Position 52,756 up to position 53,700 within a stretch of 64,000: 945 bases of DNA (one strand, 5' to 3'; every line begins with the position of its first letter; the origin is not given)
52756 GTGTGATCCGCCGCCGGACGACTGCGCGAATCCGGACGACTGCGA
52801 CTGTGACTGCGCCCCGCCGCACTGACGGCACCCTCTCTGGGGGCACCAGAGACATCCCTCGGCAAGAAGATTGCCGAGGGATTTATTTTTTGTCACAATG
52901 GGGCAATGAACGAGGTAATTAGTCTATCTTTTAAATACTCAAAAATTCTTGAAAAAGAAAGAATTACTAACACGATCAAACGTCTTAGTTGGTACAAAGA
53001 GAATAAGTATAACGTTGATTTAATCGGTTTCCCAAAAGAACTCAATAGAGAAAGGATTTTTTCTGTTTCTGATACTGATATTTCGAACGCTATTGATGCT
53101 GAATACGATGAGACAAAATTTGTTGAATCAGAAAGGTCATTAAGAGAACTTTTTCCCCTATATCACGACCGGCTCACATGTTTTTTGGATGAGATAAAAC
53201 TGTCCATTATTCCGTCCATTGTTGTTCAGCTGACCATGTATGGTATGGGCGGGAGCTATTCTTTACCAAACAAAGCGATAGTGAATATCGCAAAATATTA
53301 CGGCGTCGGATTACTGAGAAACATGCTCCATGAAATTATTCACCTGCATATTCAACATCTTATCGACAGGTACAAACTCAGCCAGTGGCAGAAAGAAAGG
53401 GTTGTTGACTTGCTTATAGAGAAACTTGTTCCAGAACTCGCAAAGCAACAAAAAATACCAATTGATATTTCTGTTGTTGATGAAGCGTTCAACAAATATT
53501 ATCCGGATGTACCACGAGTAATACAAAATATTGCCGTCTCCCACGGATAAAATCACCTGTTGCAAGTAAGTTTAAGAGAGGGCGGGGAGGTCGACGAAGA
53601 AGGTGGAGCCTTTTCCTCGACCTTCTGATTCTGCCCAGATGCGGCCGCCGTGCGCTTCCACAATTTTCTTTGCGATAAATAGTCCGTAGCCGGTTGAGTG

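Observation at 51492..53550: Radical-SAM/SPASM maturase with an adjacent 6-Cys Asp/Pro-rich precursor-like peptide (ranthipeptide/SCIFF-like or QhpD-like RiPP locus)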

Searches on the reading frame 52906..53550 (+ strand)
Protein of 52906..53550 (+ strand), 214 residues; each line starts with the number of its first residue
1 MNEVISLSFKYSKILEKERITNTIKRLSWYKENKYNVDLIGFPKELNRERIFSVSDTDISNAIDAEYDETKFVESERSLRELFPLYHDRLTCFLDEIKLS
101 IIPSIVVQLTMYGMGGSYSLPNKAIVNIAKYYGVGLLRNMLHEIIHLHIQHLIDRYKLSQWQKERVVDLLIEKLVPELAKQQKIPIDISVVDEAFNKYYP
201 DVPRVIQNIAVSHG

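Call 3: search_protein_families(library=ncbifam, proteins=[window:52906-53550:+], max_evalue=1)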
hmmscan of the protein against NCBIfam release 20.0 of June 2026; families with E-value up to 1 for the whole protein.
window:52906-53550:+ (214 aa): 1 family
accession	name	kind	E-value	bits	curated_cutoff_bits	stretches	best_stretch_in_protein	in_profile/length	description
NF051879.1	TDE1658_narrow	equivalog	0.051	12.6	340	1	121-198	25-99/342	MOSP complex formation periplasmic protein, TDE1658 family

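Call 4: search_protein_families(library=pfam, proteins=[window:52906-53550:+], max_evalue=1)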
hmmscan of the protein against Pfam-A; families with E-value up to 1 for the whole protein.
window:52906-53550:+ (214 aa): 0 families

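Call 41: find_homologous_proteins(query=window:52906-53550:+)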
Query window:52906-53550:+ (214 aa): 12 proteins with E <= 0.001 among 195 candidates.
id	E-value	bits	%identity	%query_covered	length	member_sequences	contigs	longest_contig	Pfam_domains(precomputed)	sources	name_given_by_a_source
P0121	1.4e-135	467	100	100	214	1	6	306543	-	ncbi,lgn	-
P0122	4.4e-98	345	72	100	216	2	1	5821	-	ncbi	-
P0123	1.1e-79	285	61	98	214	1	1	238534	-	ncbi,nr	ncbi:MAG: hypothetical protein NUW02_00545 [Candidatus Campbellbacteria bacterium]|nr:hypothetical p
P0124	5.3e-75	269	66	86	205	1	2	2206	-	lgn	-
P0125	8.3e-60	220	49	94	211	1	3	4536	-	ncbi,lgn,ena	ncbi:MAG: hypothetical protein AABW47_02385 [Nanoarchaeota archaeon]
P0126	3.6e-57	211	47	97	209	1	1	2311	-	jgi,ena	-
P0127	4.7e-57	211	47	95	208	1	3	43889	-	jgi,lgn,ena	-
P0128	4.8e-57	211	48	96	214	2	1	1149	-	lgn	-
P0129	2.1e-36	143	40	97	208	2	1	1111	-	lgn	-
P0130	1.1e-15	76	32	98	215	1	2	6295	-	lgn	-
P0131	1.2e-13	69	30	85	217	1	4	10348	-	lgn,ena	-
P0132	1.1e-4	40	26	80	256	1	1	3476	-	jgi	jgi:hypothetical protein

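Call 42: search_solved_structures(query=window:52906-53550:+, max_evalue=10)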
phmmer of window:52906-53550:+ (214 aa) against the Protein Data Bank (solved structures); distinct sequences matched with E-value up to 10: 1.
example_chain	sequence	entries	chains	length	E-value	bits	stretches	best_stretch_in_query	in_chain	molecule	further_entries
9u78_A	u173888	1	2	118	0.052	16.4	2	127-178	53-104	Single Chain Protein of De Novo Designed Helix Bundles-4EH2 with KDPV Loop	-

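Call 44: find_encoding_contigs(protein=P0121, flank=3000, max_places=6)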
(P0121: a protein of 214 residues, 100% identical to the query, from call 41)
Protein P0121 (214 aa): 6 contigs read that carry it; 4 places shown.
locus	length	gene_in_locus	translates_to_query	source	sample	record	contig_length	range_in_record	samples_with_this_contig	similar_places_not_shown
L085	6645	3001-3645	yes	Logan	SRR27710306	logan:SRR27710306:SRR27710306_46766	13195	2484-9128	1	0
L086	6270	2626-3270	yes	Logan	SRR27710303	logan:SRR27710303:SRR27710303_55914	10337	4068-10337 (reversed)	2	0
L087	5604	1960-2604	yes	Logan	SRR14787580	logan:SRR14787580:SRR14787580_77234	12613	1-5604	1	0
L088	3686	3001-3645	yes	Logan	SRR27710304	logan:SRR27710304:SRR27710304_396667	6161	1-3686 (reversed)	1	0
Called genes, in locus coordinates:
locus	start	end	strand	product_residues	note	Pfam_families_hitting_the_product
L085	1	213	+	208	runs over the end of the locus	PF18306:LDcluster4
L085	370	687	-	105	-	PF00453:Ribosomal_L20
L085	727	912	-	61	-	PF01632:Ribosomal_L35p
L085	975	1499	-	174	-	PF05198:IF3_N, PF00707:IF3_C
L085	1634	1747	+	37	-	-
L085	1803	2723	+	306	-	PF04055:Radical_SAM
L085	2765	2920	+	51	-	-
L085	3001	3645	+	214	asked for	-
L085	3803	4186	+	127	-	PF00334:NDK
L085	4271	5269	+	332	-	PF13439:Glyco_transf_4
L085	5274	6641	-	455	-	PF00535:Glycos_transf_2, PF10111:Glyco_tranf_2_2, PF13641:Glyco_tranf_2_3, PF13632:Glyco_trans_2_3 (weak), PF00293:NUDIX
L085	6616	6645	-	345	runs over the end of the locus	PF01636:APH, PF01633:Choline_kinase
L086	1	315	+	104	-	?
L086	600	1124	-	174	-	PF05198:IF3_N, PF00707:IF3_C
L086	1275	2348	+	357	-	PF13353:Fer4_12 (weak), PF04055:Radical_SAM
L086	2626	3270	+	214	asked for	-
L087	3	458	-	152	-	?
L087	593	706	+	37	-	-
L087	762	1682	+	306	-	PF04055:Radical_SAM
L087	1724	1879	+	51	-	-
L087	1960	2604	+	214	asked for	-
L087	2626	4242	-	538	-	PF02518:HATPase_c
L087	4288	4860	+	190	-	PF00856:SET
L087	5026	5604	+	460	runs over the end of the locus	PF01071:GARS_A (weak), PF02843:GARS_C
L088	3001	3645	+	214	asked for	-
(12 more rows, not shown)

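Call 52: predict_structure(alignment_id=A3)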
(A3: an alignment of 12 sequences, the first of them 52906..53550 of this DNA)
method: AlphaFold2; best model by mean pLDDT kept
length: 214 residues; sequences in the alignment: 12
mean_pLDDT: 93.8   pTM: 0.90
mean pLDDT of the five models: 93.8, 93.7, 93.7, 93.5, 93.3
residues with pLDDT >= 90: 186; 70-90: 24; 50-70: 3; < 50: 1
segments of 3 or more residues with pLDDT < 50: none
pLDDT, mean of each block of 10 residues (from residue 1): 86 97 95 90 91 95 96 97 95 94 97 95 97 94 98 96 96 92 85 97 96 71
secondary structure, 60 per line:
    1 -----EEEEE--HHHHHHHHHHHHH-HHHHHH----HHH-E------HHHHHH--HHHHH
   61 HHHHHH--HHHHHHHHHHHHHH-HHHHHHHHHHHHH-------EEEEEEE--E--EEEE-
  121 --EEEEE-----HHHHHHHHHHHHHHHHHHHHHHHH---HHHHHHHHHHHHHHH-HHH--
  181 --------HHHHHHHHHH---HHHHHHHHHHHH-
elements in order: E6-10 H13-25 H27-32 H48-53 H56-66 H69-82 H84-96 E104-110 E116-119 E123-127 H133-156 H160-174 H189-198 H202-213

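Call 60: search_solved_structures(query=A3, max_evalue=10, show_alignments=2)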
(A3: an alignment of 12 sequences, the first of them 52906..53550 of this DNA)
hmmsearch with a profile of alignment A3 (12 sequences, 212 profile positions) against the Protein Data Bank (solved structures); distinct sequences matched with E-value up to 10: 7.
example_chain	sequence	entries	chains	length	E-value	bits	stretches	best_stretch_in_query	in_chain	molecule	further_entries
7eqh_A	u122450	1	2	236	0.56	13.2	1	16-97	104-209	Heme oxygenase 1, chloroplastic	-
2jg1_A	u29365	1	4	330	0.76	12.7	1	31-128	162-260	TAGATOSE-6-PHOSPHATE KINASE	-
1dm5_A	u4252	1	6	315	0.76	12.7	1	49-107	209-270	ANNEXIN XII E105K MUTANT HOMOHEXAMER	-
2jgv_A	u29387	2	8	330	0.78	12.7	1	31-128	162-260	TAGATOSE-6-PHOSPHATE KINASE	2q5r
4il3_A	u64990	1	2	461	1.1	12.2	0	154-170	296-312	Ste24p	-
1f0c_A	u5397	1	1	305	1.3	11.9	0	55-91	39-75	ICE INHIBITOR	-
4lpt_A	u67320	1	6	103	1.8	11.5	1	93-129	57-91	TENCON variant P54CR4-31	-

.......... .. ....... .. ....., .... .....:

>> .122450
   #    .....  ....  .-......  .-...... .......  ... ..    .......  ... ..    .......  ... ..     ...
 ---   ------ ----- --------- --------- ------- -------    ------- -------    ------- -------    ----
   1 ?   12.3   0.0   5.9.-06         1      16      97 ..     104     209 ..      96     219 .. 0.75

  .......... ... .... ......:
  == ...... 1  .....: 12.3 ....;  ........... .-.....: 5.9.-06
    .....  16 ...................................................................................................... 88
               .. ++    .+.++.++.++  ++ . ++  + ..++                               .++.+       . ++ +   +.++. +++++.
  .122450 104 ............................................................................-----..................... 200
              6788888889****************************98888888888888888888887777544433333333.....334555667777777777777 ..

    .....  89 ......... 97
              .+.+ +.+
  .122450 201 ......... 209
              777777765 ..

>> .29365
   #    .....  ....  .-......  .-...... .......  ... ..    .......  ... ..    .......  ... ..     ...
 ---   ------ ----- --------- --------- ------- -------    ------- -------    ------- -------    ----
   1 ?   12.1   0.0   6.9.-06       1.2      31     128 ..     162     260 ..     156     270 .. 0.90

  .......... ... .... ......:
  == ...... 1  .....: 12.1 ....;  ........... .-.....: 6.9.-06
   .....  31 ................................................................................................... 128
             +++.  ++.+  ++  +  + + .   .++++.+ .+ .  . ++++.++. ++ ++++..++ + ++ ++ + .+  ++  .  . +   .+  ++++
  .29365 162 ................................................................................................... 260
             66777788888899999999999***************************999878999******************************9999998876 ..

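Call 61: search_protein_families(library=ncbifam, alignment_id=A3, max_evalue=1)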
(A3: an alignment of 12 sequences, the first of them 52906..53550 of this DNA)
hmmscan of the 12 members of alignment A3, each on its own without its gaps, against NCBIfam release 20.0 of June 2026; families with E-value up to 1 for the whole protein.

A. member 1, window:52906-53550:+ (214 aa): 1 family
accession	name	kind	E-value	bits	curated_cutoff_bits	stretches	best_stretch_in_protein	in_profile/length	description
NF051879.1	TDE1658_narrow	equivalog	0.051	12.6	340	1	121-198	25-99/342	MOSP complex formation periplasmic protein, TDE1658 family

B. families by the number of members that match (of 12 scanned): 7 families
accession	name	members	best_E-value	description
NF007307.0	PRK09791.1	1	0.0029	LysR family transcriptional regulator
NF002160.0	PRK00984.2-5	1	0.0058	tRNA pseudouridine(13) synthase TruD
TIGR02461.1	osmo_MPG_phos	1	0.019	mannosyl-3-phosphoglycerate phosphatase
NF051879.1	TDE1658_narrow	1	0.051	MOSP complex formation periplasmic protein, TDE1658 family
NF008761.0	PRK11797.1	1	0.053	D-ribose pyranase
NF045756.1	MPN555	1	0.2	MPN555 family protein chaperone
NF046005.2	near_gluc_PtsG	1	0.33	MPN207a family PTS transporter accessory protein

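Call 62: search_protein_families(library=pfam, alignment_id=A3, max_evalue=1)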
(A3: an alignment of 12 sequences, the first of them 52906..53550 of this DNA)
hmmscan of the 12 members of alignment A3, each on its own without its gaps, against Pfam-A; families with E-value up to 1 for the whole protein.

A. member 1, window:52906-53550:+ (214 aa): 0 families

B. families by the number of members that match (of 12 scanned): 10 families
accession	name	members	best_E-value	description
PF00611.28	FCH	1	0.012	Fes/CIP4, and EFC/F-BAR homology domain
PF21603.3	Bdbt-like_TPR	1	0.034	Bride of doubletime-like, TPR domain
PF19071.5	DUF5767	1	0.038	Family of unknown function (DUF5767)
PF21328.3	Gp44_lid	1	0.045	Sliding-clamp-loader large subunit, AAA+ ATPase lid domain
PF03780.18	Asp23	1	0.062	Asp23 family, cell envelope-related function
PF17078.10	SHE3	1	0.067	SWI5-dependent HO expression protein 3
PF24755.2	SpoVR_C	1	0.1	SpoVR-like C-terminal domain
PF00813.25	FliP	1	0.11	FliP family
PF11304.13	DUF3106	1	0.15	Protein of unknown function (DUF3106)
PF20070.4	DUF6466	1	0.28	Family of unknown function (DUF6466)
